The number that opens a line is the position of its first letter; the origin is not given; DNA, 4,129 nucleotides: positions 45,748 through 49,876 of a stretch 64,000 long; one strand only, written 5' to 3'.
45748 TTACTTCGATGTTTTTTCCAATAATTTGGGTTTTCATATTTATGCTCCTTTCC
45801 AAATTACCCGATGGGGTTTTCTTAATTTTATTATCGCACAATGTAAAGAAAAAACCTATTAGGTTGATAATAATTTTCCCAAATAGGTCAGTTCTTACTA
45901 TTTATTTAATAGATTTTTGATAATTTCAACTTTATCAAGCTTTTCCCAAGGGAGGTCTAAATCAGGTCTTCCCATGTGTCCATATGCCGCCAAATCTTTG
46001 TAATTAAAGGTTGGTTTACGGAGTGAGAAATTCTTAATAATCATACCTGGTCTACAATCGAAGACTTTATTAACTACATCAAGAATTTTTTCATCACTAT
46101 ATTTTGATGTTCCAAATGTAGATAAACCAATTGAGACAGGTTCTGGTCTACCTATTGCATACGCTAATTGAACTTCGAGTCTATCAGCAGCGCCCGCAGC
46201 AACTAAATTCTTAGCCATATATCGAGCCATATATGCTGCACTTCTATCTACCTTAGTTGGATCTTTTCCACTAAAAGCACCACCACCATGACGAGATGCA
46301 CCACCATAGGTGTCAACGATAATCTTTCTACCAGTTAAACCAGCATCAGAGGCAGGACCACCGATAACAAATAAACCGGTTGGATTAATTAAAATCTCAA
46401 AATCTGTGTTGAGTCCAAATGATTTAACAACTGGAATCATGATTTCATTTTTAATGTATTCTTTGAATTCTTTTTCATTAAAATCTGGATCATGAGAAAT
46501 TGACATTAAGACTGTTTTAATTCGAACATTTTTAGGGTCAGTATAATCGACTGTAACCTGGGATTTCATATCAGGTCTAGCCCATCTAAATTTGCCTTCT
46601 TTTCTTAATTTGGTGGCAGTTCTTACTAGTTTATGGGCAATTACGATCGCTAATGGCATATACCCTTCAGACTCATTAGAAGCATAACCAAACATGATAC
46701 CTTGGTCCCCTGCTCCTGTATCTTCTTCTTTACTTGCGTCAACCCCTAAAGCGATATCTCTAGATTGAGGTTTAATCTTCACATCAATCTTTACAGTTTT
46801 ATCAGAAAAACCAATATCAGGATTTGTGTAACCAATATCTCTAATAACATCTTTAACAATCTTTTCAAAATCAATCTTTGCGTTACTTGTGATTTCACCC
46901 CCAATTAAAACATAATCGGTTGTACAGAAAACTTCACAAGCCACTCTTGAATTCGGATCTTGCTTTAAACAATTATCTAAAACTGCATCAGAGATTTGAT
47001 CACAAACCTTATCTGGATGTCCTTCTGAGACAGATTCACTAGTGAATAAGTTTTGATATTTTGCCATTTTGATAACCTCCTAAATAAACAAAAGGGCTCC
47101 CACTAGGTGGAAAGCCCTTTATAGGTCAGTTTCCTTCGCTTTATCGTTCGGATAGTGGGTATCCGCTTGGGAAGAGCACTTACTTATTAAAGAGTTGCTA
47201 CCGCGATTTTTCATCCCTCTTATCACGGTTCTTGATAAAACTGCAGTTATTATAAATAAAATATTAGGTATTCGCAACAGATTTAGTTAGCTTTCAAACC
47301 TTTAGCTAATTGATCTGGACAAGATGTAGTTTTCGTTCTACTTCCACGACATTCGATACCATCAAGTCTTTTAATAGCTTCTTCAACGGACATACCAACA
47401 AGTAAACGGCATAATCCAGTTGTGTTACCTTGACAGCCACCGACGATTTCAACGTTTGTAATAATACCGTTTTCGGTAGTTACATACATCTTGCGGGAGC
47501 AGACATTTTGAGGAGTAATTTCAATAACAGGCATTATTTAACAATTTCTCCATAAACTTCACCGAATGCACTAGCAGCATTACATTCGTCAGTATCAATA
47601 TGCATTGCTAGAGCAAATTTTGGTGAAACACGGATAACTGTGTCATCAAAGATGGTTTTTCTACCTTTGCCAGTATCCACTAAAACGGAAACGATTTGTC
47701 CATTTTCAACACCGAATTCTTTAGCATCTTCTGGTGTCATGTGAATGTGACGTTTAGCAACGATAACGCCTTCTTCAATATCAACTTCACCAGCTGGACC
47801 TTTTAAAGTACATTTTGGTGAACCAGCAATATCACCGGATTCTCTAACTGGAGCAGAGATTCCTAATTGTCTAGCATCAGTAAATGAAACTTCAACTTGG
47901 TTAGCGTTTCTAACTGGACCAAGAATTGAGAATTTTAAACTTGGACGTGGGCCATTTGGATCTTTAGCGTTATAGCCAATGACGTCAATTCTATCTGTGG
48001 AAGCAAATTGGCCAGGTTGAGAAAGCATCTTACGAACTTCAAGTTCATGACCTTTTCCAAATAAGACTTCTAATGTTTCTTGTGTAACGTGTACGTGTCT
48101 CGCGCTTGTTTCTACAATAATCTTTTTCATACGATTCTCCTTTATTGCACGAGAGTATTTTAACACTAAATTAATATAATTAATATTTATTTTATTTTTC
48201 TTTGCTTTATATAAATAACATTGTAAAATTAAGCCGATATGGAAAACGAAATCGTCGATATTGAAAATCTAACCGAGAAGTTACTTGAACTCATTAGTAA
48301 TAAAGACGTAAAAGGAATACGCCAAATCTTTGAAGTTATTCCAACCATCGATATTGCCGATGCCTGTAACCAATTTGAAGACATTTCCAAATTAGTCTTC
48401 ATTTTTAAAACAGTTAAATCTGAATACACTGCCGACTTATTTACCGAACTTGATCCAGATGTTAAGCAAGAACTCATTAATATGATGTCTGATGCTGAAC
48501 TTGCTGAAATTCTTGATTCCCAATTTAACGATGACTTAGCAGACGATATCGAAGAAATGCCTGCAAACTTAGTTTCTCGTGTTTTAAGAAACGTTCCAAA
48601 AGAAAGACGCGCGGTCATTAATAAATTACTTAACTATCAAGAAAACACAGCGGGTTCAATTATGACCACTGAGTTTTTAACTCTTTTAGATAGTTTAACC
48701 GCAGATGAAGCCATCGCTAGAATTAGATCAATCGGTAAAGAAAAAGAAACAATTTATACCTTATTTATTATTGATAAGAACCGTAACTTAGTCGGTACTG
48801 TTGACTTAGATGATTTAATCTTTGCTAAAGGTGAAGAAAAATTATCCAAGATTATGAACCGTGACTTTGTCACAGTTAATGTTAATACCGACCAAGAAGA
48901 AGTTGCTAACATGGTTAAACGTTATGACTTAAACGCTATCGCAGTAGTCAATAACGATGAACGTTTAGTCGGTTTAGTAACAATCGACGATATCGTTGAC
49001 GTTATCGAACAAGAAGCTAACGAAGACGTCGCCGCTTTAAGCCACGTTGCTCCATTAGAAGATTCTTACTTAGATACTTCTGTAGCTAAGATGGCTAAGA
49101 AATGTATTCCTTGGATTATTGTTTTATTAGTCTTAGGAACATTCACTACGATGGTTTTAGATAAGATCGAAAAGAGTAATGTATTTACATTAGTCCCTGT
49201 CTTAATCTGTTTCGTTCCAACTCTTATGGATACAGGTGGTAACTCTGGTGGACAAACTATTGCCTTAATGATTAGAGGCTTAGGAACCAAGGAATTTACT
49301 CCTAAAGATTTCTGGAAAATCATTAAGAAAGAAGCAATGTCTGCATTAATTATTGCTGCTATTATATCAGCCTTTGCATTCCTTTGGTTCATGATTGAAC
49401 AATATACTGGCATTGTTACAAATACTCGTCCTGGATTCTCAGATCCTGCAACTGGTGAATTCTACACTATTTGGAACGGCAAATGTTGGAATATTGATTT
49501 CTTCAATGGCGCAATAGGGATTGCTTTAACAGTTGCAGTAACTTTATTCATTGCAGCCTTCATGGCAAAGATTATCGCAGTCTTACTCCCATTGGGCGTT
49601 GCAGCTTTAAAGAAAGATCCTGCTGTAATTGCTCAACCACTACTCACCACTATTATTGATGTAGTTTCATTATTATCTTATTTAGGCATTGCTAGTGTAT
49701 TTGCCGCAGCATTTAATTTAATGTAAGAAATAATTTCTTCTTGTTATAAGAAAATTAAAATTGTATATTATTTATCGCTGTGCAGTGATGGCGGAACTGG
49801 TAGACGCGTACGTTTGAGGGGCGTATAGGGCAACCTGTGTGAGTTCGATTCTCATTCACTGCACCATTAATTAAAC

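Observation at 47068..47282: metK leader with promoter and intrinsic terminator: a SAM-riboswitch-like attenuator of unclear class.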

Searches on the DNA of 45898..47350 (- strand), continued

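Call 51: search_rna_families(sources=[L001, L002, L003, L005, L007, L013, L015, L021, L026], threshold=evalue, max_evalue=0.01)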
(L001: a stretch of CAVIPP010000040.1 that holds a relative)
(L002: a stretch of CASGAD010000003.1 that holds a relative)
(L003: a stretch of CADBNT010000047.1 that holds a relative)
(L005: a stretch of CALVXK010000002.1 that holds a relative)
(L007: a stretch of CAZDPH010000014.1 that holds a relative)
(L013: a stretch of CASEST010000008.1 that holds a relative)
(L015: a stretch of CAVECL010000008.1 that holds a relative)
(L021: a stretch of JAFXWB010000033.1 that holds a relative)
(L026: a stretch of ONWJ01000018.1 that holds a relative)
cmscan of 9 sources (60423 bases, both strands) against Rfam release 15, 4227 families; matches with E-value up to 0.01: 3.
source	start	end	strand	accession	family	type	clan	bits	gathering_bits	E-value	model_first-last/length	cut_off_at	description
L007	7066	7151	-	RF00005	tRNA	Gene; tRNA;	CL00001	51.4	29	3.9e-08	1-71/71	no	tRNA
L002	225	306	-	RF00005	tRNA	Gene; tRNA;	CL00001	48.1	29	3.1e-07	1-71/71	no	tRNA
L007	1715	1796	-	RF00005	tRNA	Gene; tRNA;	CL00001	47.7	29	4e-07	1-71/71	no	tRNA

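Call 53: search_rna_families(source=L007, start=2780, end=3000, threshold=evalue, max_evalue=10, show_alignments=1)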
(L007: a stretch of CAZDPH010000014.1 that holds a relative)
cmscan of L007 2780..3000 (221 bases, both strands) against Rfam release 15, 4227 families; matches with E-value up to 10: 20.
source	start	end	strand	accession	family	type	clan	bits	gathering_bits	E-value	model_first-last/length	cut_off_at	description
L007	2815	2921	+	RF00162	SAM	Cis-reg; riboswitch;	CL00012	46.6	44.4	5.9e-10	1-108/108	no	SAM riboswitch aptamer (S box leader)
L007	2860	2964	+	RF02730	JA02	Gene; sRNA;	-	22.1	49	0.52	1-116/116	no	Aggregatibacter sRNA JA02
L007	2895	2970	+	RF01859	Phe_leader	Cis-reg; leader;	-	21.6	55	0.15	1-125/125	no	Phenylalanine leader peptide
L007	2874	2982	+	RF02325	TtnuHACA18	Gene; snRNA; snoRNA; HACA-box;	-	21.4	100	0.34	1-130/130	no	Tetrahymena snoRNA TtnuHACA18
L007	2862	2977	-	RF02861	IR_84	Gene; sRNA;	-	20.7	51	0.14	1-186/186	no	Neisseria sRNA 84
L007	2858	2968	+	RF02452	ncr1575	Gene; sRNA;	-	19.7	60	0.96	1-212/212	no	Bacillus sRNA ncr1575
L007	2935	3000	-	RF01820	RsaE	Gene; sRNA;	-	19.6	79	0.33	47-112/112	5'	RNA Staph. aureus E (RoxS)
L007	2878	2971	+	RF00515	PyrR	Cis-reg;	-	19.2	54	1.5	1-115/115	no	PyrR binding site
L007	2862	2970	+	RF01821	RsaH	Gene; sRNA;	-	17.9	50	1.1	1-123/123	no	RNA Staph. aureus H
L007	2901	2973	+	RF02371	PyrG_leader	Cis-reg; leader;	-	16.9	65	6.7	1-78/78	no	PyrG leader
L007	2894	2980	+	RF02732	JA04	Gene; sRNA;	-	16.1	81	7.1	1-81/81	no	Aggregatibacter sRNA JA04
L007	2887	2969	+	RF02435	SpF41_sRNA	Gene; sRNA;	-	15.7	52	4.5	1-105/105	no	Streptococcus sRNA SpF41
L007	2902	2968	+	RF00079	OmrA-B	Gene; sRNA;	-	14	40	3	1-87/87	no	OmrA-B family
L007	2957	3000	+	RF01761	wcaG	Cis-reg;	-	13.6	42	2.8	1-48/98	3'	wcaG RNA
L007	2971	3000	+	RF03111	Zeta-pan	Gene; sRNA;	-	13.6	56.7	4.5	1-50/50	no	Zeta-pan RNA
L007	2802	2888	+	RF02986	FuFi-1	Gene; sRNA;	-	13.4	59.6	0.7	1-175/175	no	FuFi-1 RNA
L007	2933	2993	+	RF02060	STnc410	Gene; sRNA;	-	12.7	50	1.5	1-158/158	no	Enterobacterial sRNA STnc410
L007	2940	2963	+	RF03585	mir-3938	Gene; miRNA;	-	12.7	94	8.7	33-56/88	no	mir-3938 microRNA precursor family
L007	2883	2978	+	RF00557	L10_leader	Cis-reg; leader;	-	12.6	44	7.1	1-138/138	no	Ribosomal protein L10 leader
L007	2850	2973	-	RF02546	LSU_trypano_mito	Gene; rRNA;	CL00112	11.5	60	2.1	193-561/561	no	Trypanosomatid mitochondrial large subunit ribosomal RNA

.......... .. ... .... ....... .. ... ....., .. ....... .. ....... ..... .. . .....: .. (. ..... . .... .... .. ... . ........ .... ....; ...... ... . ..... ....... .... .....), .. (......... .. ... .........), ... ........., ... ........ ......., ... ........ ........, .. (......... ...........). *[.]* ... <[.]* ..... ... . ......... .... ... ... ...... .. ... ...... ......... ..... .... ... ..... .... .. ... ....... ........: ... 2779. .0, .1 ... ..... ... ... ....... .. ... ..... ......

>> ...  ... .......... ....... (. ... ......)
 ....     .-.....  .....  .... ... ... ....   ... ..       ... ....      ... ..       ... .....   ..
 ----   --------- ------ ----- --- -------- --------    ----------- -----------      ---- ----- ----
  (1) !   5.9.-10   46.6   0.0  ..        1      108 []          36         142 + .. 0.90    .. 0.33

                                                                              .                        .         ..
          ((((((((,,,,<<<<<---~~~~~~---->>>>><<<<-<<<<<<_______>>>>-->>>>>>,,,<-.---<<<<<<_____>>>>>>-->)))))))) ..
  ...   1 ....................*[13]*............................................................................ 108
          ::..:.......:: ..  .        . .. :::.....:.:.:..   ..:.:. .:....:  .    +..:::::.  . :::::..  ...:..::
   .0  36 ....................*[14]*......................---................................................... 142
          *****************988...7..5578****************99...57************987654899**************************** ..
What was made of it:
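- On SAM-I (RF00162): L007 scores 46.6 bits on a short stretch (call 53).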

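Call 54: search_rna_families(source=L015, start=2790, end=3000, threshold=evalue, max_evalue=10, show_alignments=1)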
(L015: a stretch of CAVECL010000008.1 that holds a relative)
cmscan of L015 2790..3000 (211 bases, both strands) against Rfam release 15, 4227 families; matches with E-value up to 10: 3.
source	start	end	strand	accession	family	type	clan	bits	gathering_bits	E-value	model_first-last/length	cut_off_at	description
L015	2897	2980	+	RF00515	PyrR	Cis-reg;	-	17.1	54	3.4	1-115/115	no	PyrR binding site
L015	2866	2988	+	RF01719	Pseudomon-1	Gene; sRNA;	-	13.7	50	2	1-116/116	no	Pseudomon-1/ErsA RNA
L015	2852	2874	-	RF01133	sR3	Gene; snRNA; snoRNA; CD-box;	-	7.8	41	8.8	33-55/55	no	Small nucleolar RNA sR3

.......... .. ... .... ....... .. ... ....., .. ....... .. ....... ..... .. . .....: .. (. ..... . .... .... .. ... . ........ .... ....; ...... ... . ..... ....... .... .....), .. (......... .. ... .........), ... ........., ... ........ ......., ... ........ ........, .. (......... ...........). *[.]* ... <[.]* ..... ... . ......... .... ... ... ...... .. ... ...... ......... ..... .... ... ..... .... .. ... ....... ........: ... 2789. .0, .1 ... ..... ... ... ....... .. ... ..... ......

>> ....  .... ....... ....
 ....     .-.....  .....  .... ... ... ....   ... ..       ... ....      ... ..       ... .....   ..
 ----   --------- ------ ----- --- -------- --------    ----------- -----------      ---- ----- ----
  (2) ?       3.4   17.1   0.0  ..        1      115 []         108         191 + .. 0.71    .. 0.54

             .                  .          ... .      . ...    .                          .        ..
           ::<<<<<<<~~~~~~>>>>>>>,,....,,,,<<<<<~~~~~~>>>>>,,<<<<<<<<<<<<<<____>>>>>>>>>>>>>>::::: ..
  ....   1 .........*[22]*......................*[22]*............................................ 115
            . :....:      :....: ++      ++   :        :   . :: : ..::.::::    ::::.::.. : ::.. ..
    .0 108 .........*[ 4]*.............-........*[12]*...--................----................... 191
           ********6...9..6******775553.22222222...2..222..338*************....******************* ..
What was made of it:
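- On SAM-I (RF00162): L015 gets no hit (call 54).
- One subgroup, represented by L015, gets no SAM-I hit at all (call 54).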

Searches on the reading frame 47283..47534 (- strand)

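Call 48: search_protein_families(library=pfam, proteins=[window:47283-47534:-])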
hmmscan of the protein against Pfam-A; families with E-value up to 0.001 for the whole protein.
window:47283-47534:- (83 aa): 1 family
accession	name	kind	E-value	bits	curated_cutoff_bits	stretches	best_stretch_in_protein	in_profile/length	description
PF12637.14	TSCPD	-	1.2e-25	90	22.8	1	7-81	7-85/88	TSCPD domain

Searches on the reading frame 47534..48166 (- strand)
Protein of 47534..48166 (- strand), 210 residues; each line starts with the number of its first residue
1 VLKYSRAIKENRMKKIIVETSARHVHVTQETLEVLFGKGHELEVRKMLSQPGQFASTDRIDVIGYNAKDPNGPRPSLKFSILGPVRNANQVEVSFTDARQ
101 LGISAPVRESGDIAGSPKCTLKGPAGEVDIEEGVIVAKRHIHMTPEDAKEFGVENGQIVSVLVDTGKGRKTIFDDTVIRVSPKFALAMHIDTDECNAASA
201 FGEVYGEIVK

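Call 48: search_protein_families(library=pfam, proteins=[window:47534-48166:-])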
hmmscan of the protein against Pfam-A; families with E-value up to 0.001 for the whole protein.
window:47534-48166:- (210 aa): 2 families
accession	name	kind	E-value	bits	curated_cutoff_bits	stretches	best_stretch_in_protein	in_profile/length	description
PF06130.18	PTAC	-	4.1e-72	242.1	25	1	18-199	2-174/176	Phosphate propanoyltransferase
PF01568.27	Molydop_binding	-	0.00039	20.9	26.8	0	140-167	31-58/110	Molydopterin dinucleotide binding domain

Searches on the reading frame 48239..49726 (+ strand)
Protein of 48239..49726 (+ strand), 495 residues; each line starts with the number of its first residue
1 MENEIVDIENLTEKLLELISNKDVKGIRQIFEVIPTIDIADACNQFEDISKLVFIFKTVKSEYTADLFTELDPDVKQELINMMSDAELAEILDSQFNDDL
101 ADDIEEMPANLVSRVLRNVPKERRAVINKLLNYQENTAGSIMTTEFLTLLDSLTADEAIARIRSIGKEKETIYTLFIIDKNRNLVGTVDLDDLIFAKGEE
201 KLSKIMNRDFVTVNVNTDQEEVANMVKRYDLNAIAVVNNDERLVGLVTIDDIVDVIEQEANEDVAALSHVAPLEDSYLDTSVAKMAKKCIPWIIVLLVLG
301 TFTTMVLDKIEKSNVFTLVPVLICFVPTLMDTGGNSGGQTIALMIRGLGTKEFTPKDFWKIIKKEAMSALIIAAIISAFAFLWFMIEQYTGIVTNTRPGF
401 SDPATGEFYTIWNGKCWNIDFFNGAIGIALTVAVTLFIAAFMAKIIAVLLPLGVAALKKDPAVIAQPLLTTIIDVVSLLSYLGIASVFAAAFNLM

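Call 48: search_protein_families(library=pfam, proteins=[window:48239-49726:+])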
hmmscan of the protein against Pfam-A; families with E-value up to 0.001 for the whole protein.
window:48239-49726:+ (495 aa): 3 families
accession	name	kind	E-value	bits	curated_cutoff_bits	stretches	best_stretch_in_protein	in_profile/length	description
PF01769.21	MgtE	-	1.1e-26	94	27.6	1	326-484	1-125/125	Divalent cation transporter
PF00571.33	CBS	-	1.2e-19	70.8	24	2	203-256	2-55/57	CBS domain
PF03448.22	MgtE_N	-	2.5e-19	70.1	25.9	1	36-136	3-102/102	MgtE intracellular N domain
